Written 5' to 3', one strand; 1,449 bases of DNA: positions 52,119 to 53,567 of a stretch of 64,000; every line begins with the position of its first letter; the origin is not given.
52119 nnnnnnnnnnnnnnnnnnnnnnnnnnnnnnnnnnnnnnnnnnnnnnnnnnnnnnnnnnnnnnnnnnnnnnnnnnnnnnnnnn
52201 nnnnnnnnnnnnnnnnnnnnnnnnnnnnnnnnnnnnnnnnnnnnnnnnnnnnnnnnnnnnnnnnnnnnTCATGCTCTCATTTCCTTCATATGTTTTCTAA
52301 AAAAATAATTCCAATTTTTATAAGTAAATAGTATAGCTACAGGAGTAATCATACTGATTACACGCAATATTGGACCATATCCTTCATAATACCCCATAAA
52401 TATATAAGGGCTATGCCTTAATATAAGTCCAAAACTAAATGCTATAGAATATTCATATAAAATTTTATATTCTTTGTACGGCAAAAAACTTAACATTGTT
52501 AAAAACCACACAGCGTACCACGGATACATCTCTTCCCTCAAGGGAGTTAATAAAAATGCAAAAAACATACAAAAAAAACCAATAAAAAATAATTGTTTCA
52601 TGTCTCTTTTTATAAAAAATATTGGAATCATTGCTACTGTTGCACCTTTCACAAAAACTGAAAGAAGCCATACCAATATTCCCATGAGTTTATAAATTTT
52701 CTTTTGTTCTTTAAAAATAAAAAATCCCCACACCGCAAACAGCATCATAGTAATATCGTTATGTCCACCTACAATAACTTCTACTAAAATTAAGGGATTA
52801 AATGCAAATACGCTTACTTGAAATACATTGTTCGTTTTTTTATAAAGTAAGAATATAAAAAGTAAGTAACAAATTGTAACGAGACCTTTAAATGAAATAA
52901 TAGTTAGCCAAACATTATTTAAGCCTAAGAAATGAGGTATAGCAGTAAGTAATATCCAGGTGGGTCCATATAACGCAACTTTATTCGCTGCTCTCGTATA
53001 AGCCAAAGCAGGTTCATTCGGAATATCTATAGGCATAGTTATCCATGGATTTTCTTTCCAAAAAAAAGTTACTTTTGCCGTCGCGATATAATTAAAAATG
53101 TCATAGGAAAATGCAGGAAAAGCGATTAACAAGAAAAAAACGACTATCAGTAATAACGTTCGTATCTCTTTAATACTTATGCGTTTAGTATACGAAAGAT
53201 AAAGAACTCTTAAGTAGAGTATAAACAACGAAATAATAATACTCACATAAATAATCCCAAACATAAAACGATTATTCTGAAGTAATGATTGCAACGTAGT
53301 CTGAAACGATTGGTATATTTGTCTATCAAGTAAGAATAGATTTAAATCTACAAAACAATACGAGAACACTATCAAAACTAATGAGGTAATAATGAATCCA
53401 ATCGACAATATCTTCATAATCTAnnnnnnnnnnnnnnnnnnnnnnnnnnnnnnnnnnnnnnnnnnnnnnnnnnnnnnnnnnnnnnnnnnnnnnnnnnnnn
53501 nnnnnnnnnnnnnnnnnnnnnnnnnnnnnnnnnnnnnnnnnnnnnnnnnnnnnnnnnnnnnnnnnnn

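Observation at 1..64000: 64-kb contiguous glycosylation island with about 17 cytoplasmic GTs and at least 15 GT-C-type membrane glycosyltransferases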

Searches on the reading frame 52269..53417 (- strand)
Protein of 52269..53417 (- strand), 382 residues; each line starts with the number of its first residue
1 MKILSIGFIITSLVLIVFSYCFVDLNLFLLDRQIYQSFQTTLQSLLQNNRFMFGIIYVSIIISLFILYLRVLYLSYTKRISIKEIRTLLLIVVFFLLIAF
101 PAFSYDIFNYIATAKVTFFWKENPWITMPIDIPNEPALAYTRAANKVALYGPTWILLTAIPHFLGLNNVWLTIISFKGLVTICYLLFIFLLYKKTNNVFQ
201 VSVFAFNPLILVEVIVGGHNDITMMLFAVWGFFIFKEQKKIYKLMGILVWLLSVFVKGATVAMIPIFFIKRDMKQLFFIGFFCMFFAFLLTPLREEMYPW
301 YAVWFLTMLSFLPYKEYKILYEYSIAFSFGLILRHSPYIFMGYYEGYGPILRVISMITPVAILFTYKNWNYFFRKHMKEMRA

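Call 7: search_protein_families(library=pfam, proteins=[window:52269-53417:-], max_evalue=0.01)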
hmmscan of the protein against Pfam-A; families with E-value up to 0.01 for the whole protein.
window:52269-53417:- (382 aa): 0 families

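Call 36: search_protein_families(library=pfam, proteins=[window:52269-53417:-], max_evalue=10)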
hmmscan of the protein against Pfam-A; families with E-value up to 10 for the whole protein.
window:52269-53417:- (382 aa): 0 families

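Call 44: find_homologous_proteins(query=window:52269-53417:-, max_evalue=0.001)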
Query window:52269-53417:- (382 aa): 788 proteins with E <= 0.001 among 8000 candidates; the best 120 are listed.
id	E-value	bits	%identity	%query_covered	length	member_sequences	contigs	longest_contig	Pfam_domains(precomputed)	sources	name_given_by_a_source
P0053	1.7e-243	826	100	100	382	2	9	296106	PF26314.1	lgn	-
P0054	1.4e-210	717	85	100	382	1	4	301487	PF26314.1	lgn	-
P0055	8.1e-190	649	75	100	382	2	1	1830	PF26314.1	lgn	-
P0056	1.3e-125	438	56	98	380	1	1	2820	PF26314.1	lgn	-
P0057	8.0e-122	425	55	94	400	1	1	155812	PF26314.1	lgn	-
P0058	1.3e-118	415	57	91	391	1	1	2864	PF26314.1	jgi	jgi:hypothetical protein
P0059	6.8e-116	406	52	93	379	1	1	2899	PF26314.1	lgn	-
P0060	1.5e-111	391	51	91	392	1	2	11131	PF26314.1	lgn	-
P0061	3.8e-109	383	52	95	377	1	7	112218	PF26314.1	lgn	-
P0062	2.7e-102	361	50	93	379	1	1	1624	PF26314.1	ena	-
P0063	2.2e-99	351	45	93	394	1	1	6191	PF26314.1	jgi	-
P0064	4.1e-98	347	46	96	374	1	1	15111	PF26314.1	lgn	-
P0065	2.2e-97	345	45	98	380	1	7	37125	PF26314.1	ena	-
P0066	2.7e-97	344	47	93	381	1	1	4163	PF26314.1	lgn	-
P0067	5.5e-97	343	44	93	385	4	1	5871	PF26314.1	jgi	jgi:hypothetical protein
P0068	7.3e-97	343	48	98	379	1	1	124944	PF26314.1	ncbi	-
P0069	8.3e-97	343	45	92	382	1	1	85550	PF26314.1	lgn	-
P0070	2.7e-96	341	45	93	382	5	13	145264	PF26314.1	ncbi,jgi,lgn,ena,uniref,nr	ncbi:MAG: hypothetical protein UV63_C0001G0043 [Microgenomates group bacterium GW2011_GWC1_43_11]|un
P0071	4.8e-96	340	47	95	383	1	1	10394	PF26314.1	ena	-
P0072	5.3e-96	340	47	96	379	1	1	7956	PF26314.1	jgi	jgi:hypothetical protein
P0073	1.5e-95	339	49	92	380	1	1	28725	PF26314.1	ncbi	-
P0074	3.1e-95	338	45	98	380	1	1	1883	PF26314.1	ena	-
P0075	4.9e-94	334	47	91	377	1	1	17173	PF26314.1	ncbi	-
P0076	5.7e-94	333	48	94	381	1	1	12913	PF26314.1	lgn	-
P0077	5.7e-94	333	45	94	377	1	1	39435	PF26314.1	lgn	-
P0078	1.3e-93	332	47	95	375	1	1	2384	PF26314.1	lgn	-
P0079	1.4e-93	332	46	93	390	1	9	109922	PF26314.1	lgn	-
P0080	2.2e-93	332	44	98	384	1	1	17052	PF26314.1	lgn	-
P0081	5.7e-93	330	46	92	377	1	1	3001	PF26314.1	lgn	-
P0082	5.8e-93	330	44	98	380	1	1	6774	PF26314.1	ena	-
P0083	9.3e-93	329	46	92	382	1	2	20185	PF26314.1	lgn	-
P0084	1.2e-92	329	47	93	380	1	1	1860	PF26314.1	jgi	jgi:hypothetical protein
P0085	1.9e-92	328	46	92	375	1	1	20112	PF26314.1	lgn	-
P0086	2.7e-92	328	47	93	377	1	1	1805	PF26314.1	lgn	-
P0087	4.6e-92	327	46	91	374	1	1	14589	PF26314.1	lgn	-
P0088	5.3e-92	327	47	92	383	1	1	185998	PF26314.1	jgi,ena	-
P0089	7.1e-92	327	44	96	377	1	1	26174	PF26314.1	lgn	-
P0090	1.0e-91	326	45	97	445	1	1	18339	PF26314.1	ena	-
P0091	1.1e-91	326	46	90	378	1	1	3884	PF26314.1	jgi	jgi:hypothetical protein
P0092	1.2e-91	326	44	96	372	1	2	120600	PF26314.1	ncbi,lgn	-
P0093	1.4e-91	326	47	91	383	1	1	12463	PF26314.1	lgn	-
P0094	1.6e-91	325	44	92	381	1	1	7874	PF26314.1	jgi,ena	-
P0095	3.1e-91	324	46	100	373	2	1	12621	PF26314.1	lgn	-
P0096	5.6e-91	324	43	98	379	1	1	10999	PF26314.1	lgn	-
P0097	6.4e-91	323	45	94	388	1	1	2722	PF26314.1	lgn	-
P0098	1.1e-90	323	48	92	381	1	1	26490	PF26314.1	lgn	-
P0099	1.1e-90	323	45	96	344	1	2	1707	PF26314.1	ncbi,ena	-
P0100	1.4e-90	322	46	96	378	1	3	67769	PF26314.1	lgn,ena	-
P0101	3.0e-90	321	43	97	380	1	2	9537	PF26314.1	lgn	-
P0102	3.1e-90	321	44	98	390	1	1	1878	PF26314.1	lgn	-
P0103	3.2e-90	321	47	99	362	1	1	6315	PF26314.1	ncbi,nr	ncbi:MAG: hypothetical protein N3A54_04270 [Patescibacteria group bacterium]|nr:hypothetical protein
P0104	3.3e-90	321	46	97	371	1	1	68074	PF26314.1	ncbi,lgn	-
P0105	1.1e-89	319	44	97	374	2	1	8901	PF26314.1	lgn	-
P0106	1.9e-89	319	43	91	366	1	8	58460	PF26314.1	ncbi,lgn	-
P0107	2.1e-89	318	45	97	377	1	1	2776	PF26314.1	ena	-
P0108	2.4e-89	318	47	95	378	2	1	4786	PF26314.1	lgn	-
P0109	3.4e-89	318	46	95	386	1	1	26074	PF26314.1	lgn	-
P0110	3.6e-89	318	46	94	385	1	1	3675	PF26314.1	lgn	-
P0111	4.5e-89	317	44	90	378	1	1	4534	PF26314.1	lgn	-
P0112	4.9e-89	317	45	96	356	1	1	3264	PF26314.1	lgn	-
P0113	5.1e-89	317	45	94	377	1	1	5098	PF26314.1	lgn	-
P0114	5.3e-89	317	44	94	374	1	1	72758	PF26314.1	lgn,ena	-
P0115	7.6e-89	317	43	95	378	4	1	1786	PF26314.1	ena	-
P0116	8.1e-89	317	46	93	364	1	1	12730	PF26314.1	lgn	-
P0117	8.1e-89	317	45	93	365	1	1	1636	PF26314.1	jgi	jgi:hypothetical protein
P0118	9.5e-89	316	45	95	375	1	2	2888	PF26314.1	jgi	-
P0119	1.2e-88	316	45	97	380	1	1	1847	PF26314.1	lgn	-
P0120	1.3e-88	316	43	95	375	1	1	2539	PF26314.1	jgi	jgi:hypothetical protein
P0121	1.7e-88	315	46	89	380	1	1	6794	PF26314.1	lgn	-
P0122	1.9e-88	315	46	91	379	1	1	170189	PF26314.1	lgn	-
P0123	2.2e-88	315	44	96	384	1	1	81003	PF26314.1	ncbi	-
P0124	2.4e-88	315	44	95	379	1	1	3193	PF26314.1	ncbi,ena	-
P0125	2.5e-88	315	44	93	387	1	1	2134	PF26314.1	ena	-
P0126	2.6e-88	315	44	95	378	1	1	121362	PF26314.1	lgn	-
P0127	2.8e-88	315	44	92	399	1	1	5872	PF26314.1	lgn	-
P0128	3.4e-88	314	46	93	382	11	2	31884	PF26314.1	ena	-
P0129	3.7e-88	314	42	95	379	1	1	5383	PF26314.1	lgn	-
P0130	4.0e-88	314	44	94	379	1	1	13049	PF26314.1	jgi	jgi:hypothetical protein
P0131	4.8e-88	314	43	93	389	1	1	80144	PF26314.1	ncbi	-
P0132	8.2e-88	313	45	97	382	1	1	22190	PF26314.1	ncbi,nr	ncbi:MAG: hypothetical protein NT149_02575 [Candidatus Gottesmanbacteria bacterium]|nr:hypothetical 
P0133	9.6e-88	313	42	94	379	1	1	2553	PF26314.1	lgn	-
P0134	1.1e-87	313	44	90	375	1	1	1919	PF26314.1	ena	-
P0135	1.2e-87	313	45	94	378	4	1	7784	PF26314.1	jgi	-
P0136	1.3e-87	313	41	97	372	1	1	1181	PF26314.1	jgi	jgi:hypothetical protein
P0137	1.5e-87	312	44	91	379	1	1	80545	PF26314.1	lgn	-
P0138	2.4e-87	312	45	94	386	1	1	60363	PF26314.1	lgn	-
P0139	2.6e-87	312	50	79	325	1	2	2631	PF26314.1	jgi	-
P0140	3.0e-87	311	42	94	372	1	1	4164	PF26314.1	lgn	-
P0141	3.1e-87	311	45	91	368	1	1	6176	PF26314.1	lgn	-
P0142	3.5e-87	311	42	98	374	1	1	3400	PF26314.1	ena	-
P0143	4.3e-87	311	44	94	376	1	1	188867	PF26314.1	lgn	-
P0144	4.4e-87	311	43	98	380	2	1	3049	PF26314.1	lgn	-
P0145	4.5e-87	311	42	97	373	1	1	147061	PF26314.1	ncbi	-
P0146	5.5e-87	310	44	94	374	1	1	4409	PF26314.1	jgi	-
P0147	5.5e-87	310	43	95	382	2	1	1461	PF26314.1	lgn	-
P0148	7.5e-87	310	41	95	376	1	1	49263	PF26314.1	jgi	jgi:hypothetical protein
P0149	8.5e-87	310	43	93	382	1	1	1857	PF26314.1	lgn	-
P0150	8.6e-87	310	46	94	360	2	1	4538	PF26314.1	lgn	-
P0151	8.7e-87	310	43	97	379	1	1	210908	PF26314.1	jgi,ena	-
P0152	1.2e-86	309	43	93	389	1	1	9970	PF26314.1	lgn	-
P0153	1.2e-86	309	47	74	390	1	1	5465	PF26314.1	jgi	jgi:hypothetical protein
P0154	1.3e-86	309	42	98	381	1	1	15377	PF26314.1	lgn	-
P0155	1.4e-86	309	47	92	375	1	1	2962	PF26314.1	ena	-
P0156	1.6e-86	309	42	92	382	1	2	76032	PF26314.1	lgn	-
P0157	1.7e-86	309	43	95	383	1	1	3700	PF26314.1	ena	-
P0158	1.9e-86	309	44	93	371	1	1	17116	PF26314.1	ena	-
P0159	2.1e-86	309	46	94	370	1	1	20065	PF26314.1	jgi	jgi:hypothetical protein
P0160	2.2e-86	308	46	93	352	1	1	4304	PF26314.1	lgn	-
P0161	2.9e-86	308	44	99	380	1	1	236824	PF26314.1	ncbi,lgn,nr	ncbi:hypothetical protein M1555_00425 [Patescibacteria group bacterium]|nr:hypothetical protein [Pat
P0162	4.3e-86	308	45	94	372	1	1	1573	PF26314.1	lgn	-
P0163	1.3e-85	306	41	96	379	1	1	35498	PF26314.1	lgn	-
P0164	1.4e-85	306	44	98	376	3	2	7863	PF26314.1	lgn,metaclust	metaclust:\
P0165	1.4e-85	306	40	96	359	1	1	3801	PF26314.1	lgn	-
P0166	1.4e-85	306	45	90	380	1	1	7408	PF26314.1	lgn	-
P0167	1.9e-85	305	43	95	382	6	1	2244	PF26314.1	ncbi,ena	ncbi:MAG: hypothetical protein AAB960_00335 [Patescibacteria group bacterium]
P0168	2.5e-85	305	43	91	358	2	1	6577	PF26314.1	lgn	-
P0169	2.9e-85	305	43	85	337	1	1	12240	PF26314.1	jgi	jgi:hypothetical protein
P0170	3.3e-85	305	43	90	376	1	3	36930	PF26314.1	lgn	-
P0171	3.6e-85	304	43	93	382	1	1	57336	PF26314.1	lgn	-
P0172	3.9e-85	304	42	94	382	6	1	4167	PF26314.1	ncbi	-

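Call 45: find_encoding_contigs(protein=P0053, flank=10000, max_places=4)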
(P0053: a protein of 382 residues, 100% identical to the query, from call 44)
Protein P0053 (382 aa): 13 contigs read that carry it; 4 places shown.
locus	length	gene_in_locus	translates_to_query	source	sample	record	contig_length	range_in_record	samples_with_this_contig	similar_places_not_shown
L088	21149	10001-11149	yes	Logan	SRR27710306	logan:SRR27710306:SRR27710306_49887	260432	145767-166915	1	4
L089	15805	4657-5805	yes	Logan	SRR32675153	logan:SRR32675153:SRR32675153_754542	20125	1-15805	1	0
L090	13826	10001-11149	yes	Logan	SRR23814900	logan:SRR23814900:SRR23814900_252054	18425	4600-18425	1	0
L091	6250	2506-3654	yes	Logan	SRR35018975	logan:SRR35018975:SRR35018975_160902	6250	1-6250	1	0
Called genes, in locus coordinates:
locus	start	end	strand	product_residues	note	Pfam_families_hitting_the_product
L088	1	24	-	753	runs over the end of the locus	PF09586:YfhO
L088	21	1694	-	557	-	-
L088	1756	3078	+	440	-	-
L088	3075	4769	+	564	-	PF02366:PMT (weak), PF13231:PMT_2 (weak)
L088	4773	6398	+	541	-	-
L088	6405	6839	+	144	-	PF00293:NUDIX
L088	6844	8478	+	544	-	PF09586:YfhO (weak), PF10131:PTPS_related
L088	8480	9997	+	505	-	PF00535:Glycos_transf_2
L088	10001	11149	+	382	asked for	PF26314:MptA_B_family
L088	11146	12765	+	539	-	-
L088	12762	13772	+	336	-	PF13439:Glyco_transf_4, PF00534:Glycos_transf_1, PF13692:Glyco_trans_1_4, PF20706:GT4-conflict (weak)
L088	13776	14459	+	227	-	PF00535:Glycos_transf_2, PF10111:Glyco_tranf_2_2 (weak), PF13641:Glyco_tranf_2_3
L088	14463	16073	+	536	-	-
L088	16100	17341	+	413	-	PF01943:Polysacc_synt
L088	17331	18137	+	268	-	PF00535:Glycos_transf_2, PF10111:Glyco_tranf_2_2 (weak)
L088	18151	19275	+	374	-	PF13439:Glyco_transf_4, PF20706:GT4-conflict, PF00534:Glycos_transf_1, PF13692:Glyco_trans_1_4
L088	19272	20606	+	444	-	PF13231:PMT_2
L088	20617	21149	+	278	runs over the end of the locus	PF00535:Glycos_transf_2, PF10111:Glyco_tranf_2_2, PF13641:Glyco_tranf_2_3 (weak)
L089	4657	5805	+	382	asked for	PF26314:MptA_B_family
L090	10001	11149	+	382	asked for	PF26314:MptA_B_family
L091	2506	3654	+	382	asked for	PF26314:MptA_B_family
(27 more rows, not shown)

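Call 68: search_protein_families(library=pfam, proteins=[L088:14463-16073:+], max_evalue=0.01)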
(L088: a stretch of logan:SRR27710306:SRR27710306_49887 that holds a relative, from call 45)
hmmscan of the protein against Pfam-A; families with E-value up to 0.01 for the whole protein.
L088:14463-16073:+ (536 aa): 1 family
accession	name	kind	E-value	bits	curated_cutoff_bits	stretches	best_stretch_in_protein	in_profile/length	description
PF13231.12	PMT_2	-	0.00036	21.2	26.1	1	77-234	4-156/160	Dolichyl-phosphate-mannose-protein mannosyltransferase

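Call 72: find_encoding_contigs(protein=P0070, flank=10000, max_places=2)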
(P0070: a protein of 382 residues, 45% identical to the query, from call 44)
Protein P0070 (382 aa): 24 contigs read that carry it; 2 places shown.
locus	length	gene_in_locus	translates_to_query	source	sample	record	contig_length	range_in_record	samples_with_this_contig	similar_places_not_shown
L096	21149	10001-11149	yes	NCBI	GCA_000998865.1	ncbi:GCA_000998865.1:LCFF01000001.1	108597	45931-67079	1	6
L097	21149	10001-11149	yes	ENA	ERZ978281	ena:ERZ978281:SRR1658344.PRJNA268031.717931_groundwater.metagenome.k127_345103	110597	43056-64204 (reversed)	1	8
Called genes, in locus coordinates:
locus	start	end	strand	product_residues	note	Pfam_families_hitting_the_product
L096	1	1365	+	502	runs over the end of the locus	-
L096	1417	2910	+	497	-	-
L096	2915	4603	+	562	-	-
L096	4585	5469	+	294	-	PF00535:Glycos_transf_2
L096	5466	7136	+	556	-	PF10131:PTPS_related (weak)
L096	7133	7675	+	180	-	PF18915:DUF5667 (weak)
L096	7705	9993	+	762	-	-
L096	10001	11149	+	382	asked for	PF26314:MptA_B_family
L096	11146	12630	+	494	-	-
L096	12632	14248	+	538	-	-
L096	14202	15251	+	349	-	PF13439:Glyco_transf_4, PF20706:GT4-conflict, PF00534:Glycos_transf_1, PF13692:Glyco_trans_1_4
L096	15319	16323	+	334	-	-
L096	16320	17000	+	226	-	PF00535:Glycos_transf_2, PF10111:Glyco_tranf_2_2 (weak)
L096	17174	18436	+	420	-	PF01943:Polysacc_synt, PF13440:Polysacc_synt_3 (weak)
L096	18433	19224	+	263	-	PF00535:Glycos_transf_2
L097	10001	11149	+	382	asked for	PF26314:MptA_B_family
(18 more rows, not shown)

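Call 73: find_encoding_contigs(protein=P0161, flank=10000, max_places=2)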
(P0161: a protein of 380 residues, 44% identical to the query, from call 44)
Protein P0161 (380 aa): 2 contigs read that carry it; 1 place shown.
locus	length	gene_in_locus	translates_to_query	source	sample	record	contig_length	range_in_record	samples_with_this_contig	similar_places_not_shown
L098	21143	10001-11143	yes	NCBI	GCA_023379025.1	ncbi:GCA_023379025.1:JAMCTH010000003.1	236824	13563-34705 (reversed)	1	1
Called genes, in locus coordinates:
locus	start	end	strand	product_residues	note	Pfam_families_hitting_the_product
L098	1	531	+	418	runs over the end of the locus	PF09594:GT87 (weak), PF05208:ALG3 (weak)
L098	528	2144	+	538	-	PF13231:PMT_2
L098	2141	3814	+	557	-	PF13231:PMT_2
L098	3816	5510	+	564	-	PF13231:PMT_2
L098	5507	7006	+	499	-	-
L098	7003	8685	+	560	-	-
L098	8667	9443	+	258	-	PF00535:Glycos_transf_2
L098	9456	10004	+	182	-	-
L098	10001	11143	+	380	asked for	PF26314:MptA_B_family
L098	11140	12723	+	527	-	-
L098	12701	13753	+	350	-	PF13439:Glyco_transf_4, PF13579:Glyco_trans_4_4 (weak), PF20706:GT4-conflict, PF00534:Glycos_transf_1, PF13692:Glyco_trans_1_4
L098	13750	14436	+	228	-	PF00535:Glycos_transf_2, PF13641:Glyco_tranf_2_3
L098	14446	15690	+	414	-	-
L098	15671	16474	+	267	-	PF00535:Glycos_transf_2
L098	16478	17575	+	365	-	PF13439:Glyco_transf_4, PF13579:Glyco_trans_4_4 (weak), PF20706:GT4-conflict, PF00534:Glycos_transf_1, PF13692:Glyco_trans_1_4, PF13524:Glyco_trans_1_2 (weak)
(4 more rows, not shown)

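Call 96: find_encoding_contigs(protein=P0054, flank=10000, max_places=2)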
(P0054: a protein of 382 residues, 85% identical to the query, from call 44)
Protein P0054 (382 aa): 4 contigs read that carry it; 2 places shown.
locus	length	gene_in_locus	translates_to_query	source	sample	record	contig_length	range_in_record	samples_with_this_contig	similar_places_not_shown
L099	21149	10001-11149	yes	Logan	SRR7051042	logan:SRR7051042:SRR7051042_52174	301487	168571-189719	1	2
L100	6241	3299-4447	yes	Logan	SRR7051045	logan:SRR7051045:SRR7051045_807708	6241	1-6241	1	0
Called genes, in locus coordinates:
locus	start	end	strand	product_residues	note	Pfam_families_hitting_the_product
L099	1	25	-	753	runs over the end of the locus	PF09586:YfhO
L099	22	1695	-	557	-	-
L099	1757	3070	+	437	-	-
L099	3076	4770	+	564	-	PF13231:PMT_2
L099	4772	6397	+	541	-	-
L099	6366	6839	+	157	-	PF00293:NUDIX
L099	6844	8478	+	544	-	-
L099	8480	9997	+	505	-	PF00535:Glycos_transf_2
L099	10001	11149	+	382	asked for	PF26314:MptA_B_family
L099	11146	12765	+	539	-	-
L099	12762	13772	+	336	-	PF13439:Glyco_transf_4, PF13579:Glyco_trans_4_4 (weak), PF00534:Glycos_transf_1, PF13692:Glyco_trans_1_4, PF20706:GT4-conflict (weak)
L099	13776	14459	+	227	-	PF00535:Glycos_transf_2, PF10111:Glyco_tranf_2_2 (weak), PF13641:Glyco_tranf_2_3 (weak)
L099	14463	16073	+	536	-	-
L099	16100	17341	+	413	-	PF01943:Polysacc_synt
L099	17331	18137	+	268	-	PF00535:Glycos_transf_2, PF10111:Glyco_tranf_2_2 (weak)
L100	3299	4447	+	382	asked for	PF26314:MptA_B_family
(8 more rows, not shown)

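Call 100: search_protein_families(library=ncbifam, proteins=[window:52269-53417:-], max_evalue=0.01)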
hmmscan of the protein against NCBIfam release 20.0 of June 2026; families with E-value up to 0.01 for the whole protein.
window:52269-53417:- (382 aa): 1 family
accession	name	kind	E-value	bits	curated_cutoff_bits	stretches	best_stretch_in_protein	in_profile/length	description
TIGR03459.1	crt_membr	equivalog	4.4e-06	25.9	439.4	1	60-265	57-260/470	alpha-(1->6)-mannopyranosyltransferase A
